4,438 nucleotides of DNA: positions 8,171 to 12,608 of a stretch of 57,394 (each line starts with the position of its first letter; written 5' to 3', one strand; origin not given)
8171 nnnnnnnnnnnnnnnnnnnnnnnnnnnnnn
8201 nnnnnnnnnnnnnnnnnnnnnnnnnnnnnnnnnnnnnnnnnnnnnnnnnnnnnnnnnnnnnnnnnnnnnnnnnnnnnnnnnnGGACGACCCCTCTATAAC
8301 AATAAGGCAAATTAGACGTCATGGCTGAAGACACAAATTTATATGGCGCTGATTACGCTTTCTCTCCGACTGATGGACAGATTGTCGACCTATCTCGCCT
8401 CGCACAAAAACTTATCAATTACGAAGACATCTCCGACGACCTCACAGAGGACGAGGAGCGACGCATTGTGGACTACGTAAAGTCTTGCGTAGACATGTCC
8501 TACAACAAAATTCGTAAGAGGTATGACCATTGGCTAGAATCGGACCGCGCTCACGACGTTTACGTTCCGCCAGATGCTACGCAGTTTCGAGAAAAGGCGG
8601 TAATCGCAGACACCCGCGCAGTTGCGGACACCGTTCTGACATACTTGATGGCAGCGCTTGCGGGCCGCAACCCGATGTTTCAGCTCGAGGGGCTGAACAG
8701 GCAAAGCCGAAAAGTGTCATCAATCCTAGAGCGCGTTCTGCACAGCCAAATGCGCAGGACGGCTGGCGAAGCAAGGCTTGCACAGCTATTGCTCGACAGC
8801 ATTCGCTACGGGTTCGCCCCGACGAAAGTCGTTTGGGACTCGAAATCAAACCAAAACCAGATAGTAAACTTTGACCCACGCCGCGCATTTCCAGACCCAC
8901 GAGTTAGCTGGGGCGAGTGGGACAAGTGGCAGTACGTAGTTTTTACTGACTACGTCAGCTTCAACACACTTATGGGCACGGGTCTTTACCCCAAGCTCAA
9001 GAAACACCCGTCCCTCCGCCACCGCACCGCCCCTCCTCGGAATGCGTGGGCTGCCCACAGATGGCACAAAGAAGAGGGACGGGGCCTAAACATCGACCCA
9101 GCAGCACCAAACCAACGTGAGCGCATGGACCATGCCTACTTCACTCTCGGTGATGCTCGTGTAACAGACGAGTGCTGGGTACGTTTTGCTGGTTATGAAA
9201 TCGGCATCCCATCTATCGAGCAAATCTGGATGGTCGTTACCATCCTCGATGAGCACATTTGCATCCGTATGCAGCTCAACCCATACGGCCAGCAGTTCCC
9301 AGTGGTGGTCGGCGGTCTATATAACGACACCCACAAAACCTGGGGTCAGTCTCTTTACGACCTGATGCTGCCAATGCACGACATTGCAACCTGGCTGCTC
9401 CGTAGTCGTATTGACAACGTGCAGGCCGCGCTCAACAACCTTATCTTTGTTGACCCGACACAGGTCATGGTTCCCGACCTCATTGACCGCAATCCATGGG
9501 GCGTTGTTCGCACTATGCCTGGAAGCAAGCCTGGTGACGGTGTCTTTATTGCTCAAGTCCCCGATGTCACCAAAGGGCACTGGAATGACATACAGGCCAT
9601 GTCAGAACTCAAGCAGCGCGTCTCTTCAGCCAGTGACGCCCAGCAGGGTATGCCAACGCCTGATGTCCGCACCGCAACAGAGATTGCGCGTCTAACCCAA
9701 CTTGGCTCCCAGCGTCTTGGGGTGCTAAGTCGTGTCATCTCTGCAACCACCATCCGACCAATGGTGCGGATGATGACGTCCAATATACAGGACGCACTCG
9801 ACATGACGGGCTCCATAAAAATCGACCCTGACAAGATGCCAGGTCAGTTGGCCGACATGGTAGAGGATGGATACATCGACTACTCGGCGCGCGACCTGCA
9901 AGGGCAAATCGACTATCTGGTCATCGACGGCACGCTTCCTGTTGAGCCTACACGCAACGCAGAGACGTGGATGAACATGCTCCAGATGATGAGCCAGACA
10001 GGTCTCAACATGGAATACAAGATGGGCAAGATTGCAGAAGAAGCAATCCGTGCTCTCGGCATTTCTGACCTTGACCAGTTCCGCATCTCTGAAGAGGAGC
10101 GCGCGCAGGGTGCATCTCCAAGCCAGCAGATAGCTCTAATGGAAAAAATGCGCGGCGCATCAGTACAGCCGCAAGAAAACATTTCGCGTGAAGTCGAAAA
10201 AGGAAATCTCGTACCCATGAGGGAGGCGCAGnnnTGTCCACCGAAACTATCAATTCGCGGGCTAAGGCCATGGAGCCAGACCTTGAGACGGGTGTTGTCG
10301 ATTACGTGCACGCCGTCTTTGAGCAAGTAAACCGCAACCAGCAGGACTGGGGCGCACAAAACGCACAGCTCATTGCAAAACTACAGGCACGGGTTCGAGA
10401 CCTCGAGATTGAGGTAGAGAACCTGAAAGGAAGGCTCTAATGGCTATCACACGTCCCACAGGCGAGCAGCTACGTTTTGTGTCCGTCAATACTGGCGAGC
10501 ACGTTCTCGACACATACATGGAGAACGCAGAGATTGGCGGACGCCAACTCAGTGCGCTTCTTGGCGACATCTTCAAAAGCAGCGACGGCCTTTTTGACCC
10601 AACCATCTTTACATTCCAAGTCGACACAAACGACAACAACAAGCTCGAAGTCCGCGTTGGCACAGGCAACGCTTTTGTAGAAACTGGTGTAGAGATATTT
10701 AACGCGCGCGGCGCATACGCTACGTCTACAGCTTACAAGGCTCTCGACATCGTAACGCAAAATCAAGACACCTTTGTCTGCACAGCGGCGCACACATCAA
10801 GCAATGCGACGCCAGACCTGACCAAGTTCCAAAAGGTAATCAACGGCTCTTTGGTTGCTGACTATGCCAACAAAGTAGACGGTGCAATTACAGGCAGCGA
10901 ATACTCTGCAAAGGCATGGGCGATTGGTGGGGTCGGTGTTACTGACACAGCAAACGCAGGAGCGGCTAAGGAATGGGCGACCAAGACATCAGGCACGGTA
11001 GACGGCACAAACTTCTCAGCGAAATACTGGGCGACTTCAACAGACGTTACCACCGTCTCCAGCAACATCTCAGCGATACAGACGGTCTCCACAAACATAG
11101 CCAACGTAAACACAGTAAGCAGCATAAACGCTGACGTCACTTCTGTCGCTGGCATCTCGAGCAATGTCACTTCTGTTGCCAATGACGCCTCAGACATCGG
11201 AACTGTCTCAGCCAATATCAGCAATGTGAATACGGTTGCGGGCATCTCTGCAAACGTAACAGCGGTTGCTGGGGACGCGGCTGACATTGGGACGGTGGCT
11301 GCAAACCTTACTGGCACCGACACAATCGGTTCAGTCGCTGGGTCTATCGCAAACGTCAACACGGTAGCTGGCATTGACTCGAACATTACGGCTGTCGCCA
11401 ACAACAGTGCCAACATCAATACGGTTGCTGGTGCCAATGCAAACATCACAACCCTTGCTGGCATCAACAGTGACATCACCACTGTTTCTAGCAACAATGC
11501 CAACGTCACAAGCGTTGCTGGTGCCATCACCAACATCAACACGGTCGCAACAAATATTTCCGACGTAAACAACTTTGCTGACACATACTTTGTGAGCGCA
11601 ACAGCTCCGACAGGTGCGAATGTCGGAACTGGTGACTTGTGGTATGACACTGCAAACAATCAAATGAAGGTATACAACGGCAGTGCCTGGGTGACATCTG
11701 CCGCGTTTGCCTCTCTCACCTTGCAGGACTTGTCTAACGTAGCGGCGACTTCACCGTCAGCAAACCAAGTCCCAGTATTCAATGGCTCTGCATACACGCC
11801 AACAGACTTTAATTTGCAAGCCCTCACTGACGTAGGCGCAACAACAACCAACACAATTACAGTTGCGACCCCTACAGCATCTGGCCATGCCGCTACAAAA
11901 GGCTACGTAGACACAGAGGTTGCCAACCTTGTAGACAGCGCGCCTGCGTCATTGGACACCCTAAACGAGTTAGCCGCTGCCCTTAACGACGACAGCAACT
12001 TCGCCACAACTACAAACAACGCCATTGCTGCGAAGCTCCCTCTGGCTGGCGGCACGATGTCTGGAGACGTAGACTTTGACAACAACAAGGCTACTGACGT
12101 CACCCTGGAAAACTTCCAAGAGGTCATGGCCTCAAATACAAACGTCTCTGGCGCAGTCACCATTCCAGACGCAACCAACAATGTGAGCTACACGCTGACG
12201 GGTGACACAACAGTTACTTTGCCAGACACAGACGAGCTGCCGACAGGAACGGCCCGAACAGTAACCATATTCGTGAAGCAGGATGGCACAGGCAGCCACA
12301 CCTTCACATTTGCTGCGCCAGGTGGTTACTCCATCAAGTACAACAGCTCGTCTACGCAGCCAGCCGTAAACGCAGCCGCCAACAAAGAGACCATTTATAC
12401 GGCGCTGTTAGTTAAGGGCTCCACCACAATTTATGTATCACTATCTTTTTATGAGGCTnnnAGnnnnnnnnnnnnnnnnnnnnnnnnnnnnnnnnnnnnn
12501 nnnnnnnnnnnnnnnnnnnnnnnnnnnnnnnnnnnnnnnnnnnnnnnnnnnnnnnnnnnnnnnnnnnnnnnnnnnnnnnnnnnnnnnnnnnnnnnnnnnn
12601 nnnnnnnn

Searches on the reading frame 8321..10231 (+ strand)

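Call 13: search_protein_families(library=phrogs, proteins=[window:8321-10231:+], max_evalue=0.001)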
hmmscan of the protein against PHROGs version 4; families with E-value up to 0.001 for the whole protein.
window:8321-10231:+ (637 aa): 2 families
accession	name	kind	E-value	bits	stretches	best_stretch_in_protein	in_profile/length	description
phrog_332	-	connector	4.1e-25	89.2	2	303-620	239-540/560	head-tail adaptor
phrog_1216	-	head and packaging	3.5e-18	66.5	1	284-611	303-613/714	portal protein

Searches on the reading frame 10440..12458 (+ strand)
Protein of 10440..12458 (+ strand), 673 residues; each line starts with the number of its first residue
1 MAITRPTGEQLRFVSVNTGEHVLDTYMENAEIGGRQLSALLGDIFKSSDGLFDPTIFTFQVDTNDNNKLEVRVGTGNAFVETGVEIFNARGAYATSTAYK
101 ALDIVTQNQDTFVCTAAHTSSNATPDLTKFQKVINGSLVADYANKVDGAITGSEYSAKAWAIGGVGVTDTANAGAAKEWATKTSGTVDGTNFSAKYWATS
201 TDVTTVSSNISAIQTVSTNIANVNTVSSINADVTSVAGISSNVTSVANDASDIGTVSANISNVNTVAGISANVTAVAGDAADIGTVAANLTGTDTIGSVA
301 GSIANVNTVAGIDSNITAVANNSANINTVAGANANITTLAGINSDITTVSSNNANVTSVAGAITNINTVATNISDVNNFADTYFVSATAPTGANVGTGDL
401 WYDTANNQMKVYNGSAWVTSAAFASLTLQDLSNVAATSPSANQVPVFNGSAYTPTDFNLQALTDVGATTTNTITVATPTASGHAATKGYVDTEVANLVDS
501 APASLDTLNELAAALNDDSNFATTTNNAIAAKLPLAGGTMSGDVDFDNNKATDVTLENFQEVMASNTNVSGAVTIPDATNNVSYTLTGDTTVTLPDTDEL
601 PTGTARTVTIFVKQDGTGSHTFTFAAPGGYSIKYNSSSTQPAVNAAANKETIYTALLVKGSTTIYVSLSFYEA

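Call 13: search_protein_families(library=phrogs, proteins=[window:10440-12458:+], max_evalue=0.001)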
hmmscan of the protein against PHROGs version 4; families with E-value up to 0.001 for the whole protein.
window:10440-12458:+ (673 aa): 13 families
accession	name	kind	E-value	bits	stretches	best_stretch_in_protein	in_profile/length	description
phrog_21412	-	tail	3.5e-31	108.9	2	266-589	578-910/1452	tail fiber protein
phrog_1197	-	tail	2.6e-14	54.2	1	457-666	164-341/715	tail protein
phrog_13518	-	unknown function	3.1e-13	49.7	1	368-453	561-644/1230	-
phrog_6043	-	unknown function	1e-12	48.1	1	456-546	427-521/814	-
phrog_4757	-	unknown function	3.9e-12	47.1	1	312-605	15-216/359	-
phrog_24456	-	tail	1.3e-11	44.3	1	478-533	327-382/972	tail fiber protein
phrog_454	-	tail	7.8e-11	41.8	1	479-535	380-436/1376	tail fiber protein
phrog_7032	-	tail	1.2e-10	41.2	1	402-635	200-429/866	tail fiber protein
phrog_32311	-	unknown function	5e-10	39.8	1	484-601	279-388/577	-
phrog_4209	-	tail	1.4e-08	35.2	1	481-656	65-249/406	tail fiber protein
phrog_2631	-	tail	2.4e-08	34.1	1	199-536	180-423/644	tail fiber protein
phrog_22284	-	tail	8.4e-07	28.3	1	186-381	375-572/1236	tail fiber protein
phrog_18608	-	unknown function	7.8e-05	23.1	1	486-534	161-209/416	-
